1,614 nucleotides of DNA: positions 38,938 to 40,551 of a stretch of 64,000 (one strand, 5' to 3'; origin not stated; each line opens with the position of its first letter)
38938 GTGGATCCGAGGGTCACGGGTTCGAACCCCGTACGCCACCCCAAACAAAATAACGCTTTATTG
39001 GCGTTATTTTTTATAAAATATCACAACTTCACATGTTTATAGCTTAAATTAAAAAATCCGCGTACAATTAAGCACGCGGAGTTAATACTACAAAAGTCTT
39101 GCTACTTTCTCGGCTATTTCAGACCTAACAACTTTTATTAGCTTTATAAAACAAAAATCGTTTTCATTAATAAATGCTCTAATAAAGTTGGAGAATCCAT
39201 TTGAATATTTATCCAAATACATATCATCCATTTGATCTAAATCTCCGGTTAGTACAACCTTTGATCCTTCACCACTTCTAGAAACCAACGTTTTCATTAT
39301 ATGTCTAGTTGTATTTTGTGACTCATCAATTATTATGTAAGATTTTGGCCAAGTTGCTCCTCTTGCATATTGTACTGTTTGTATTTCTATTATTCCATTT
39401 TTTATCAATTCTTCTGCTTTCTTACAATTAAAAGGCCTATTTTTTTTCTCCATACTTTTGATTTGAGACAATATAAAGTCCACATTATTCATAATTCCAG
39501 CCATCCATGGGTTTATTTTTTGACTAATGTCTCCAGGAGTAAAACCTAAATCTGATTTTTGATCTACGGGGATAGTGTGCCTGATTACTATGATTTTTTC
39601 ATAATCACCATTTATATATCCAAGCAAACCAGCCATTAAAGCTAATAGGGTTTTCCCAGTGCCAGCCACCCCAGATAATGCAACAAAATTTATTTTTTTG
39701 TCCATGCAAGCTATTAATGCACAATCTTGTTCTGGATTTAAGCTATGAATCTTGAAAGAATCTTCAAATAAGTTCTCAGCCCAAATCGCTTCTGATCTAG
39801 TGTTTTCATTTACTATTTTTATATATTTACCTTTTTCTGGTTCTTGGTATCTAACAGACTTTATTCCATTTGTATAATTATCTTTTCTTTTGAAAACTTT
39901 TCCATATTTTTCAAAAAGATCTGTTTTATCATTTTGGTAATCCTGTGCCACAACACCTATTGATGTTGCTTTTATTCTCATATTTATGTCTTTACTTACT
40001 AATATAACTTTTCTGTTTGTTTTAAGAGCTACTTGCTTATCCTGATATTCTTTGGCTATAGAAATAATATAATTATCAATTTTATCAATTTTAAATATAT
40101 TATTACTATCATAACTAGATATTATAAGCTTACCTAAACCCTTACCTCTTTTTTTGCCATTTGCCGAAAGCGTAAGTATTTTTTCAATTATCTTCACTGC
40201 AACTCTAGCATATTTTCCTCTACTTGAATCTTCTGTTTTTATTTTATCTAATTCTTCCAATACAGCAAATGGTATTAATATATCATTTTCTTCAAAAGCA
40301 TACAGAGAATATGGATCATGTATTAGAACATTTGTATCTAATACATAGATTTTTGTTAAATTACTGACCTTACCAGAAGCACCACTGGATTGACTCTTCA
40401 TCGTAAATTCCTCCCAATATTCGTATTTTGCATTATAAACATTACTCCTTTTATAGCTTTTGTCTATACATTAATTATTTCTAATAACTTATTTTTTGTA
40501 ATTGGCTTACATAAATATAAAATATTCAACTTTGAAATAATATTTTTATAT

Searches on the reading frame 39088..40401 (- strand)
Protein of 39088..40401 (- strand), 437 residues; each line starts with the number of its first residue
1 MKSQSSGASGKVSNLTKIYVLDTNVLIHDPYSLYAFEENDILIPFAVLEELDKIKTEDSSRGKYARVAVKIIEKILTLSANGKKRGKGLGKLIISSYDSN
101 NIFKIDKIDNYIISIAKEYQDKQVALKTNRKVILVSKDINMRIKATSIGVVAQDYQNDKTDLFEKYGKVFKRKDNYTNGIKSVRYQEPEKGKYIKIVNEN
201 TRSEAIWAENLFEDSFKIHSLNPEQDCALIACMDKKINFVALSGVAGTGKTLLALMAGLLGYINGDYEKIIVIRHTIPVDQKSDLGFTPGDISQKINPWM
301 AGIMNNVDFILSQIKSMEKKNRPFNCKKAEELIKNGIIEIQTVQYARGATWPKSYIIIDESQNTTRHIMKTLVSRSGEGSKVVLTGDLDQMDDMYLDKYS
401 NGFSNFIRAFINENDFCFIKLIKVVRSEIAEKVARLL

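Call 13: search_protein_families(library=pfam, proteins=[window:39088-40401:-], max_evalue=0.01)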
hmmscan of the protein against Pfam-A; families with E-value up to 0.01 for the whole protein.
window:39088-40401:- (437 aa): 5 families
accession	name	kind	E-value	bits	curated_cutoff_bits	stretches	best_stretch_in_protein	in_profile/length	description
PF02562.22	PhoH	-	1.4e-43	149.2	27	1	218-435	2-202/205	PhoH-like protein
PF13638.12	PIN_4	-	1.4e-30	106.7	21.9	1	19-156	1-132/132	PIN domain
PF13604.12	AAA_30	-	2.3e-08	34.5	27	1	348-392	84-129/191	AAA domain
PF13245.12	AAA_19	-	1.7e-05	25.4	25.1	1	344-391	82-129/134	AAA domain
PF04851.21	ResIII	-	0.0041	17.5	22.5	0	229-361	12-134/164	Type III restriction enzyme, res subunit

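Call 36: find_homologous_proteins(query=window:39088-40401:-, max_evalue=1e-60)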
Query window:39088-40401:- (437 aa): 987 proteins with E <= 1e-60 among 8000 candidates; the best 120 are listed.
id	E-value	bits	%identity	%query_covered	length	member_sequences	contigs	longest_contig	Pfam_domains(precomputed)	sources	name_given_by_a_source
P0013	1.4e-283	958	100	100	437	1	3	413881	PF13638.13,PF13604.13,PF13245.13,PF02562.23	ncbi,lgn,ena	-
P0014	8.8e-95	336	44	97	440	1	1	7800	PF13638.13,PF13604.13,PF13245.13,PF13401.13,PF02562.23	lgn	-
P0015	3.2e-93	331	43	96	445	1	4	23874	PF13638.13,PF13604.13,PF13245.13,PF13401.13,PF02562.23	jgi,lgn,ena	-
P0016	3.8e-91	324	42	98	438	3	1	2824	PF13638.13,PF13604.13,PF13245.13,PF13401.13,PF02562.23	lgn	-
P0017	9.2e-91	323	43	97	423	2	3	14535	PF13638.13,PF13604.13,PF02562.23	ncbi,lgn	-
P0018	2.1e-90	321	44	100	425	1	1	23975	PF13638.13,PF13604.13,PF13245.13,PF13401.13,PF02562.23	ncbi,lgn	-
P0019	4.8e-88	314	43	96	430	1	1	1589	PF13638.13,PF13604.13,PF13245.13,PF02562.23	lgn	-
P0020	1.0e-87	312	44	96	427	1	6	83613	PF13638.13,PF13604.13,PF13245.13,PF02562.23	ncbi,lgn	-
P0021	1.1e-87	312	41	97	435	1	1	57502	PF13638.13,PF13604.13,PF13245.13,PF13401.13,PF02562.23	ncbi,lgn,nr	ncbi:PhoH family protein [Patescibacteria group bacterium]|nr:PhoH family protein [Patescibacteria g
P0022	2.6e-87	311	43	96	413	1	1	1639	PF13638.13,PF13604.13,PF13245.13,PF02562.23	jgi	jgi:PhoH-like ATPase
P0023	3.7e-87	311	41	97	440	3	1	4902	PF13638.13,PF13604.13,PF13245.13,PF13401.13,PF02562.23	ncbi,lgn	-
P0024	8.9e-87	309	41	98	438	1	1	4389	PF13638.13,PF13604.13,PF13245.13,PF02562.23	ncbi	-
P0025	1.1e-86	309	41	96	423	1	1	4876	PF13638.13,PF13604.13,PF13245.13,PF02562.23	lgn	-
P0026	1.7e-86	309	42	97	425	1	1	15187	PF13638.13,PF13604.13,PF13245.13,PF02562.23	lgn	-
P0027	1.9e-86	308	39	97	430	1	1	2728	PF13638.13,PF13604.13,PF13245.13,PF13401.13,PF02562.23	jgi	jgi:PhoH-like ATPase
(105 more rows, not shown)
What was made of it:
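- Tried and rejected: One PhoH hit at 41% identity is labelled Patescibacteria (call 36).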

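Call 38: find_encoding_contigs(protein=P0014, flank=3500, max_places=3)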
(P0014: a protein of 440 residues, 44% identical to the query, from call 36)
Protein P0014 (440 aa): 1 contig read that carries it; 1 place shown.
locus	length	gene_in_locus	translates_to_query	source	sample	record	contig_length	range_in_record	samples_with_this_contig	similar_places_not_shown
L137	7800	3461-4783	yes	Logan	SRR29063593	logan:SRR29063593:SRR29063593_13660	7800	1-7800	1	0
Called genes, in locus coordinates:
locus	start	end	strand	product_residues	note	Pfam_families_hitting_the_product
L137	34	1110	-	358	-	PF01926:MMR_HSR1, PF02421:FeoB_N, PF06071:YchF-GTPase_C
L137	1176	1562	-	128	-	PF01649:Ribosomal_S20p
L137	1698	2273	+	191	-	PF00210:Ferritin, PF02915:Rubrerythrin, PF21349:RUBY_RBDX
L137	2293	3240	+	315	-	PF01544:CorA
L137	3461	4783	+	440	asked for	PF13638:PIN_4, PF13401:AAA_22 (faint), PF02562:PhoH, PF13245:AAA_19 (faint), PF13604:AAA_30 (faint)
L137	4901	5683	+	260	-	-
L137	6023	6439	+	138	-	-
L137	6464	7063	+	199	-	PF02545:Maf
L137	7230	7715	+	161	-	-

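Call 39: find_encoding_contigs(protein=P0018, flank=3500, max_places=3)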
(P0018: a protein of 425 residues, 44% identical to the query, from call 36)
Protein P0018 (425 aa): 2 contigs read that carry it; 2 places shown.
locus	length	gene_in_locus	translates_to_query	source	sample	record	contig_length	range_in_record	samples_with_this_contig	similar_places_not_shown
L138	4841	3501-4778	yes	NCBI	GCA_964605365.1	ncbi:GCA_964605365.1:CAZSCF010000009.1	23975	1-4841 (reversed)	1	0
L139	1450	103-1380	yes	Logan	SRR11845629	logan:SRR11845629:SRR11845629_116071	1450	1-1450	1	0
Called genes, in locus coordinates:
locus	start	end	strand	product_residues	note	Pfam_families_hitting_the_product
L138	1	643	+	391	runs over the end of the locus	PF13439:Glyco_transf_4, PF13477:Glyco_trans_4_2 (faint), PF13579:Glyco_trans_4_4, PF00534:Glycos_transf_1, PF13692:Glyco_trans_1_4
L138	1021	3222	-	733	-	PF17191:RecG_wedge, PF00270:DEAD, PF04851:ResIII, PF00271:Helicase_C, PF22590:Cas3-like_C_2 (weak), PF19833:RecG_dom3_C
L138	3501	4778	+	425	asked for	PF13401:AAA_22 (faint), PF13638:PIN_4, PF02562:PhoH, PF13604:AAA_30 (faint), PF13245:AAA_19 (faint)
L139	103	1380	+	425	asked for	PF13401:AAA_22 (faint), PF13638:PIN_4, PF02562:PhoH, PF13604:AAA_30 (faint), PF13245:AAA_19 (faint)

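Call 44: search_protein_families(library=padloc, proteins=[window:39088-40401:-], max_evalue=0.1)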
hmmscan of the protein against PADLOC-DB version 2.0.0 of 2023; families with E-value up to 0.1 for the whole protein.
window:39088-40401:- (437 aa): 2 families
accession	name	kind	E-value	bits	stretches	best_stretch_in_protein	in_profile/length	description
PDLC02372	Nhi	-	1.2e-05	22.2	2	329-391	241-300/470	-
PDLC00106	GajB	-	0.014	12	1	354-427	207-276/577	UrvD helicase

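Call 63: find_encoding_contigs(protein=P0016, flank=3000, max_places=3)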
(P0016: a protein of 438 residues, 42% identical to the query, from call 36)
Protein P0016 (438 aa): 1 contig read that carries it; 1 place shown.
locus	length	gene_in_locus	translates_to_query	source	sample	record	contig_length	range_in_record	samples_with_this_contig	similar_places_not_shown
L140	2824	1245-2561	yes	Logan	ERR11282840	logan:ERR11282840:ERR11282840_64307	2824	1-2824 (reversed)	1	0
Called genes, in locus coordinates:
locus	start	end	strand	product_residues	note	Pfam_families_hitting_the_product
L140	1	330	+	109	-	?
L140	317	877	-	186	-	-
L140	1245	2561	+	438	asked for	PF13638:PIN_4, PF02562:PhoH, PF13245:AAA_19, PF13604:AAA_30, PF13401:AAA_22 (weak)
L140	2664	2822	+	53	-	?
